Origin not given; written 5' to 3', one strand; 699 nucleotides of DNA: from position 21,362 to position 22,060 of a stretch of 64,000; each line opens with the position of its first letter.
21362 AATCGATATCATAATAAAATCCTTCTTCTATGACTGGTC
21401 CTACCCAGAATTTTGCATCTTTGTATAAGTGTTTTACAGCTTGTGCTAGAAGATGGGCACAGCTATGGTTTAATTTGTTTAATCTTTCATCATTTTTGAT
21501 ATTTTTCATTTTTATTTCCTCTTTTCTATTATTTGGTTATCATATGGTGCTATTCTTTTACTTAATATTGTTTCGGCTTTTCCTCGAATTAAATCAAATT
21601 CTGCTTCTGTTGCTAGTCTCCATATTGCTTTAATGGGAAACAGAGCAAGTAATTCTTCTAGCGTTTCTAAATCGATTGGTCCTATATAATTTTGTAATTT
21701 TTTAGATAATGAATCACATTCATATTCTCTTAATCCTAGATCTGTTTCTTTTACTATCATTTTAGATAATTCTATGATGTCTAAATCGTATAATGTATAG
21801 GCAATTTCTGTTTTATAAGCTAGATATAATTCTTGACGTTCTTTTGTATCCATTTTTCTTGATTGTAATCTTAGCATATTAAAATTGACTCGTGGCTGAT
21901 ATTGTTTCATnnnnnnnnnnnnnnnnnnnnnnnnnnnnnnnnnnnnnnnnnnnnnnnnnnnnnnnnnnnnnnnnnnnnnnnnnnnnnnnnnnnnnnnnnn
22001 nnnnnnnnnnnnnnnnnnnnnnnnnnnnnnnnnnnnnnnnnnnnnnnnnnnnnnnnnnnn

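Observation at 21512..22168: T-box (Thr) leader controls a two-gene operon: an unknown 132-aa ORF translationally coupled to a TGS-less thrS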

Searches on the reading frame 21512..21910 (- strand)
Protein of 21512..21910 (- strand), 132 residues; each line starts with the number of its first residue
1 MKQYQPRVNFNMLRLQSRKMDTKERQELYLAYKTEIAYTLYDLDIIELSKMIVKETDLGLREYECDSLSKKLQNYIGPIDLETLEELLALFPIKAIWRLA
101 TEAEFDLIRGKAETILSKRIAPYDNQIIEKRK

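Call 5: search_protein_families(library=pfam, proteins=[window:21512-21910:-], max_evalue=0.1)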
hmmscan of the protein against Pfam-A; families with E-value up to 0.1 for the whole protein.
window:21512-21910:- (132 aa): 0 families

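Call 6: find_homologous_proteins(query=window:21515-21910:-, max_evalue=0.01)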
Query window:21515-21910:- (132 aa): 1 proteins with E <= 0.01 among 57 candidates.
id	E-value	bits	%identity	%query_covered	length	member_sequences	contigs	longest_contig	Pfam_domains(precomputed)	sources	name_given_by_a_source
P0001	3.7e-78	277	100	100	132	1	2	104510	-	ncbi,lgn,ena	-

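Call 7: search_protein_families(library=ncbifam, proteins=[window:21512-21910:-], max_evalue=0.1)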
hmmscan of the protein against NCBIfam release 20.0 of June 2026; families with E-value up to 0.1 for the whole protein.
window:21512-21910:- (132 aa): 1 family
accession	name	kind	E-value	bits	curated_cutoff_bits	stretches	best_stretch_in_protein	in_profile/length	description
NF003027.0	PRK03906.1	subfamily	0.065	12.1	191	1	10-105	136-228/385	mannonate dehydratase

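Call 9: find_encoding_contigs(protein=P0001, flank=10000, max_places=6)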
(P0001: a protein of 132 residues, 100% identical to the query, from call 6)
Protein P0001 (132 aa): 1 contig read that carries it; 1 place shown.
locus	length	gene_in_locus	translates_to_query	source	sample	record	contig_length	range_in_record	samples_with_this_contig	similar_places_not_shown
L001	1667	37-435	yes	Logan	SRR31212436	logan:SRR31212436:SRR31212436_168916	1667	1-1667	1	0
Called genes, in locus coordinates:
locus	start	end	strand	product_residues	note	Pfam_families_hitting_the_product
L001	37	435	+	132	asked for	-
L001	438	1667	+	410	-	?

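Call 15: predict_structure(protein=window:21515-21910:-)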
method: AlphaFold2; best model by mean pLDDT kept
length: 132 residues; sequences in the alignment: 1
mean_pLDDT: 42.1   pTM: 0.30
mean pLDDT of the five models: 42.1, 41.7, 40.7, 37.8, 37.5
residues with pLDDT >= 90: 0; 70-90: 0; 50-70: 9; < 50: 123
segments of 3 or more residues with pLDDT < 50: 1-18, 22-26, 28-43, 48-56, 58-113, 115-117, 119-132
pLDDT, mean of each block of 10 residues (from residue 1): 33 44 48 40 44 47 46 40 39 34 45 48 41 35
secondary structure, 60 per line:
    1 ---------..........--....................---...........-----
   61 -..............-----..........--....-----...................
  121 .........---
elements in order: H10-19 H22-41 H45-55 H62-75 H81-90 H93-96 H102-129

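Call 19: search_protein_representatives(protein=window:21515-21910:-)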
Query: 132 residues. Proteins with E-value up to 0.001 (for the whole library): 10; up to 1e-10: 7; up to 1e-30: 1. The best 10 are listed.
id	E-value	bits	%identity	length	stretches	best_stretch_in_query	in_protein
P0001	1.2e-78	277.2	100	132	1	1-132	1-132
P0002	4.6e-27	110.7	53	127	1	12-126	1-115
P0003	2.0e-18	82.8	47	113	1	25-131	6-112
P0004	8.8e-18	80.7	38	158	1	7-126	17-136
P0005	3.5e-16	75.6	37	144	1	10-124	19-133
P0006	3.3e-15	72.4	36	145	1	14-129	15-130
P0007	4.7e-13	65.5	37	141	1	12-127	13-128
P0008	4.0e-10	56.0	42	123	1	36-116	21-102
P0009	2.4e-04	37.4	35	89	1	12-88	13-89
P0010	5.8e-04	36.1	29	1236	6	39-86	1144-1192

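Call 22: search_protein_families(library=pfam, proteins=[P0004, P0006, P0002], max_evalue=1)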
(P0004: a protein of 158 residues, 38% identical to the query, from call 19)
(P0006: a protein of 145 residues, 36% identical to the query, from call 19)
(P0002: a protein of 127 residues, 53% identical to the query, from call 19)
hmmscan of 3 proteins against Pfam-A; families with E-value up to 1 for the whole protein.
P0004 (158 aa): 1 family
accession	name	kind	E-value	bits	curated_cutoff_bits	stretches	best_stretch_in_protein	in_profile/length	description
PF18593.6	CdiI_2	-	0.073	14.3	26.7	0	21-62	46-87/91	CdiI immunity protein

P0006 (145 aa): 0 families

P0002 (127 aa): 0 families

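Call 28: find_encoding_contigs(protein=P0002, flank=4000, max_places=3)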
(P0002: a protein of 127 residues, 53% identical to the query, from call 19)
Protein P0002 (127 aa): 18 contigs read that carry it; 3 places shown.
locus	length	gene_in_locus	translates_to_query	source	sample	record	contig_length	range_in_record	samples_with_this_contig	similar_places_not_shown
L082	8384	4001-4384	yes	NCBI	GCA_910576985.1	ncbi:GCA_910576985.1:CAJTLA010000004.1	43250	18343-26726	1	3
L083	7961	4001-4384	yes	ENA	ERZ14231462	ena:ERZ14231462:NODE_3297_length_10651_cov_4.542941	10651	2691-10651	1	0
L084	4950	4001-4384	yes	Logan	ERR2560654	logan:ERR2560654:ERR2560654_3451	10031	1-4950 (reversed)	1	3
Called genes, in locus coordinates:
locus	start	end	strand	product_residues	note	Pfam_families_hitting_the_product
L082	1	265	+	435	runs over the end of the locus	PF25888:WHD_DnaB, PF07261:DnaB_2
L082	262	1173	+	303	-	PF03969:AFG1_ATPase (faint), PF01695:IstB_IS21 (faint)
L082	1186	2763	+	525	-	PF00155:Aminotran_1_2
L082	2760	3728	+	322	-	PF27100:DcsG_N, PF08443:RimK (weak), PF02955:GSH-S_ATP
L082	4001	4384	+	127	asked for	-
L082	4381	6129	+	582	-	PF07973:tRNA_SAD, PF00587:tRNA-synt_2b, PF03129:HGTP_anticodon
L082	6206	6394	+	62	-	-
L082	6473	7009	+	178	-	-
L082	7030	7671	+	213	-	-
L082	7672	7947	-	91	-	PF13310:Virulence_RhuM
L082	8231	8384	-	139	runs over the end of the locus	-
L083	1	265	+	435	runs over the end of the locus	PF25888:WHD_DnaB, PF07261:DnaB_2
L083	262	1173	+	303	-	PF03969:AFG1_ATPase (faint), PF01695:IstB_IS21 (faint)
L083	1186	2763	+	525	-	PF00155:Aminotran_1_2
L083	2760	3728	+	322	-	PF27100:DcsG_N, PF08443:RimK (weak), PF02955:GSH-S_ATP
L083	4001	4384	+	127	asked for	-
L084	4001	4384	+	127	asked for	-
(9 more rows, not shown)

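Call 29: find_encoding_contigs(protein=P0004, flank=4000, max_places=3)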
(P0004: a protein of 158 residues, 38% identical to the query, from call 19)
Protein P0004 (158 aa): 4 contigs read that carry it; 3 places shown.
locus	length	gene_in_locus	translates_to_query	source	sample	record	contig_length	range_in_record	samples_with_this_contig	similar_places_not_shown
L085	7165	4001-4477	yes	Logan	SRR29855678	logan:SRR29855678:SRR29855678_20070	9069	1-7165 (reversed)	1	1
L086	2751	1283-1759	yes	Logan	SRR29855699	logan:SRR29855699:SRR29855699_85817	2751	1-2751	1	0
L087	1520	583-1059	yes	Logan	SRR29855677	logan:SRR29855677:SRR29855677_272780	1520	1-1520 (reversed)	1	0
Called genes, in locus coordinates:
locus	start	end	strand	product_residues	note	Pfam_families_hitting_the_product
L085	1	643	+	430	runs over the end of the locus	PF25888:WHD_DnaB, PF07261:DnaB_2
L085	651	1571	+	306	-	PF01695:IstB_IS21 (weak), PF00308:Bac_DnaA (faint)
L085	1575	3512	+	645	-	PF00773:RNB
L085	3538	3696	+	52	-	-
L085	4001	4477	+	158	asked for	-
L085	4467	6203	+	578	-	PF07973:tRNA_SAD, PF00587:tRNA-synt_2b, PF03129:HGTP_anticodon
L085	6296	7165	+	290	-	?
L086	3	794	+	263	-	?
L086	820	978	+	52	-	-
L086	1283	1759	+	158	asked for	-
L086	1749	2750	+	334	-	?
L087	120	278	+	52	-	-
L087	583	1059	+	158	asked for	-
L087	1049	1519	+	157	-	?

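Call 30: find_encoding_contigs(protein=P0005, flank=4000, max_places=3)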
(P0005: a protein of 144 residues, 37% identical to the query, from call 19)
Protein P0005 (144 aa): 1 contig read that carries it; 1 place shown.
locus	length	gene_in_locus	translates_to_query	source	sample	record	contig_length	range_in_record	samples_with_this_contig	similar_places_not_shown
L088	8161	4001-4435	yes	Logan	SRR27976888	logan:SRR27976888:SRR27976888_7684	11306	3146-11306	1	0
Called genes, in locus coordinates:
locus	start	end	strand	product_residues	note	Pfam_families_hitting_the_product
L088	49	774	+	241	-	PF20772:TACO1_YebC_N, PF01709:Transcrip_reg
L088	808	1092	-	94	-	PF01381:HTH_3, PF12844:HTH_19 (weak), PF13443:HTH_26 (weak)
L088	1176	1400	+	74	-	PF12844:HTH_19, PF01381:HTH_3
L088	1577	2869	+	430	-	PF25888:WHD_DnaB, PF07261:DnaB_2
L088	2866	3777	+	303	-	PF03969:AFG1_ATPase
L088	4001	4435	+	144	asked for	-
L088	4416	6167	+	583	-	PF07973:tRNA_SAD, PF00587:tRNA-synt_2b, PF03129:HGTP_anticodon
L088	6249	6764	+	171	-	PF12685:SpoIIIAH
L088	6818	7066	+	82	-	PF00196:GerE, PF04545:Sigma70_r4 (weak), PF08281:Sigma70_r4_2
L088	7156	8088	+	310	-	PF10646:Germane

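Call 31: find_encoding_contigs(protein=P0006, flank=4000, max_places=3)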
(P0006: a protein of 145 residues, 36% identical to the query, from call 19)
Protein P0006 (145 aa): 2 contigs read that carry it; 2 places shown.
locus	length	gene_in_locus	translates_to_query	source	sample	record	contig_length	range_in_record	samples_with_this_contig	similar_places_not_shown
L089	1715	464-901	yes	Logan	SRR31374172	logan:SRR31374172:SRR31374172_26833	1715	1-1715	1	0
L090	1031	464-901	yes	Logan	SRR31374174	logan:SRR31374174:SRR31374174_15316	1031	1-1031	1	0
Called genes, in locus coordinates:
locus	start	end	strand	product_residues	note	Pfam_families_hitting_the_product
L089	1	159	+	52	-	?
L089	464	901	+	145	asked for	-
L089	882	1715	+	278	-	?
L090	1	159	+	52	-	?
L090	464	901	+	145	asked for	-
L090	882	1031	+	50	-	?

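Call 36: find_homologous_proteins(query=A2, max_evalue=0.01)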
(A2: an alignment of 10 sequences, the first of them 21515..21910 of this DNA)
Query A2 (10 sequences) (132 aa, profile of the alignment): 9 proteins with E <= 0.01 among 1856 candidates.
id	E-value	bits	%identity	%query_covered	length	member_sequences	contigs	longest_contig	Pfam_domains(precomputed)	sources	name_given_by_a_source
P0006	1.1e-52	196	42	68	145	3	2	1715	-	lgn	-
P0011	2.3e-49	185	42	87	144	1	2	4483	-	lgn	-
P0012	3.1e-48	181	37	76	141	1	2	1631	-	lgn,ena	-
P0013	8.3e-47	177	42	83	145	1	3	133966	-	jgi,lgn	-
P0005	1.6e-45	172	38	85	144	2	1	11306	-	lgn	-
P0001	1.7e-44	169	100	100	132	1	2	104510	-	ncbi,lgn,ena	-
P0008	4.8e-43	164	47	52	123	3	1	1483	-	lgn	-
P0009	2.5e-30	123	36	58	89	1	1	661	-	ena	-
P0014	1.3e-11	63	35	28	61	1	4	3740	-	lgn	-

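Call 42: predict_structure(alignment_id=A3)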
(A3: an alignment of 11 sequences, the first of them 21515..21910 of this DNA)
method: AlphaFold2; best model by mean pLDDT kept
length: 132 residues; sequences in the alignment: 11
mean_pLDDT: 88.2   pTM: 0.78
mean pLDDT of the five models: 88.2, 87.8, 87.4, 86.8, 86.6
residues with pLDDT >= 90: 99; 70-90: 18; 50-70: 11; < 50: 4
segments of 3 or more residues with pLDDT < 50: 1-3
pLDDT, mean of each block of 10 residues (from residue 1): 66 90 92 92 93 92 95 91 93 96 95 93 66 51
secondary structure, 60 per line:
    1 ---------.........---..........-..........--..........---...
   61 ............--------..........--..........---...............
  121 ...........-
elements in order: H10-18 H22-31 H33-42 H45-54 H58-72 H81-90 H93-102 H106-131

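Call 47: fold_search(model_id=the predicted structure, library=pdb)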
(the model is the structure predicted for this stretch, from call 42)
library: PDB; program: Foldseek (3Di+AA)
matches with E <= 10: 421; with E <= 0.001: 0
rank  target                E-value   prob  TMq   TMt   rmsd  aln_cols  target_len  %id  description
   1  5h78_A                1.8e-01  0.66  0.29  0.22   9.8       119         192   18  Crystal structure of the PKA-DHR14 fusion protein (released 2017-06-28)
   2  5cwh                  2.0e-01  0.72  0.30  0.27   9.3       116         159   18  Crystal structure of de novo designed helical repeat protein DHR14 (released 2015-12-16)
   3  8fbk                  3.1e-01  0.93  0.47  0.33   5.7       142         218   15  Improving the secretion of designed protein assemblies through negative design of cryptic transmembrane domains (released 2023-03-22)
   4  8kc4                  4.2e-01  0.69  0.36  0.33   7.5       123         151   15  De novo design protein -NA05 (released 2024-08-07)
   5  5h7c_A                5.2e-01  0.82  0.41  0.18   5.8       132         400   15  Crystal structure of a repeat protein with two Protein A-DHR14 repeat modules (released 2017-06-28)
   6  6w2v_B                5.8e-01  0.28  0.22  0.15  12.9       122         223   17  Junction 23, DHR14-DHR18 (released 2020-04-15)
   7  1oyz                  6.1e-01  0.33  0.28  0.17  14.0       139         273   15  X-RAY STRUCTURE OF YIBA_ECOLI NORTHEAST STRUCTURAL GENOMICS CONSORTIUM TARGET ET31. (released 2003-08-12)
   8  1xqr_A                6.1e-01  0.23  0.23  0.15   9.4       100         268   20  Crystal structure of the HspBP1 core domain (released 2005-03-01)
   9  5k7v_A                6.4e-01  0.20  0.22  0.11  13.4       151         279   12  Computational Design of Self-Assembling Cyclic Protein Homooligomers (released 2017-04-12)
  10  5ee5_A                9.2e-01  0.18  0.26  0.19  16.1       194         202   10  Structure of human ARL1 in complex with the DCB domain of BIG1 (released 2016-07-06)
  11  5cwj                  9.6e-01  0.41  0.36  0.31   9.7       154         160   16  Crystal structure of de novo designed helical repeat protein DHR49 (released 2015-12-16)
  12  5h7c_C                1.1e+00  0.54  0.40  0.17   7.8       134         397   14  Crystal structure of a repeat protein with two Protein A-DHR14 repeat modules (released 2017-06-28)
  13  5j5c_B                1.2e+00  0.25  0.24  0.17  13.7        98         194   13  Crystal structure of ARL1-GTP and DCB domain of BIG1 complex (released 2016-09-28)
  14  6w2v_A                1.2e+00  0.23  0.22  0.15  12.5        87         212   20  Junction 23, DHR14-DHR18 (released 2020-04-15)
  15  2yvy                  1.4e+00  0.16  0.24  0.15  10.0       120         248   14  Crystal structure of magnesium transporter MgtE cytosolic domain, Mg2+ bound form (released 2007-09-04)
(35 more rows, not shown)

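Call 51: search_protein_families(library=phrogs, proteins=[window:21515-21910:-, P0004, P0006], max_evalue=0.1)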
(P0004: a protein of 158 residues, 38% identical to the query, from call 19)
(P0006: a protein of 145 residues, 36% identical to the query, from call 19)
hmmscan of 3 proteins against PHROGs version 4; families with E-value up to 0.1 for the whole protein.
window:21515-21910:- (132 aa): 0 families

P0004 (158 aa): 0 families

P0006 (145 aa): 0 families

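Call 70: search_solved_structures(query=A3, max_evalue=10)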
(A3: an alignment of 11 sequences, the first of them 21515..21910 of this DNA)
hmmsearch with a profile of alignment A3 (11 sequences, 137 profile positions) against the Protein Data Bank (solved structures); distinct sequences matched with E-value up to 10: 1.
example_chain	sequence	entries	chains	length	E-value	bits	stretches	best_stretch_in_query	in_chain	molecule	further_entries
1ku5_A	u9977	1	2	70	0.2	15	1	85-130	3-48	HPhA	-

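Call 71: search_protein_families(library=padloc, alignment_id=A3, max_evalue=0.1)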
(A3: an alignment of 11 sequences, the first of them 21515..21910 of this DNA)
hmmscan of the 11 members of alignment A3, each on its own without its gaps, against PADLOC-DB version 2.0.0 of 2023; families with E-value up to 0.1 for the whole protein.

A. member 1, window:21515-21910:- (132 aa): 0 families

B. families by the number of members that match (of 11 scanned): 1 family
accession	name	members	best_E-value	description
PDLC02619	DrmD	1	0.0017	DrmD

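Call 72: fold_search(model_id=the predicted structure, library=viral)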
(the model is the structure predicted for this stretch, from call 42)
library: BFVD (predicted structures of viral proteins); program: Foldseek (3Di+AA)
matches with E <= 10: 279; with E <= 0.001: 0
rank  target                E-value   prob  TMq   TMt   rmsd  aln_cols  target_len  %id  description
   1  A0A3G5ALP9            1.0e-01  0.54  0.27  0.11  11.7       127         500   16  Uncharacterized protein [Sylvanvirus sp.]
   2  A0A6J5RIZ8            2.5e-01  0.63  0.24  0.27  10.3       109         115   12  Uncharacterized protein [uncultured Caudovirales phage]
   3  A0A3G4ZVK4            5.1e-01  0.63  0.36  0.19   8.0       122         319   11  Uncharacterized protein [Edafosvirus sp.]
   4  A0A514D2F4            6.5e-01  0.20  0.24  0.07  14.2       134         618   13  (no name in the UniProt tables at hand)
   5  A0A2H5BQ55            7.2e-01  0.11  0.20  0.18  18.4       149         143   15  Uncharacterized protein [Vibrio phage Vp_R1]
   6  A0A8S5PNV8            1.1e+00  0.23  0.29  0.29  10.0       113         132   12  Uncharacterized protein [Podoviridae sp. ct8dV2]
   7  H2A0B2                1.2e+00  0.87  0.30  0.66   4.6        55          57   24  (no name in the UniProt tables at hand)
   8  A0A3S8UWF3            1.2e+00  0.41  0.39  0.21   6.1       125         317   13  Putative ankyrin repeat protein [Megavirus baoshan]
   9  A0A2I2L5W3            1.2e+00  0.21  0.29  0.11  12.0       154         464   12  F-box domain-containing protein [Orpheovirus IHUMI-LCC2]
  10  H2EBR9                1.3e+00  0.13  0.23  0.11  12.5       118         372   10  Uncharacterized protein [Megavirus courdo7]
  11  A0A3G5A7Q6            1.3e+00  0.41  0.39  0.28   5.4       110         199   14  Uncharacterized protein [Harvfovirus sp.]
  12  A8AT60                1.4e+00  0.20  0.26  0.10  13.6       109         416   16  Gp36 [Listeria phage A511]
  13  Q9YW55                1.4e+00  0.15  0.26  0.26  13.2       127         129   12  Uncharacterized protein [Melanoplus sanguinipes entomopoxvirus]
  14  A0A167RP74            1.4e+00  0.15  0.26  0.13  11.7       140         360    8  Uncharacterized protein [Powai lake megavirus]
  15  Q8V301                1.5e+00  0.10  0.23  0.21  12.2       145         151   13  Truncated ankyrin repeat host range protein [Camelpox virus (strain M-96)]
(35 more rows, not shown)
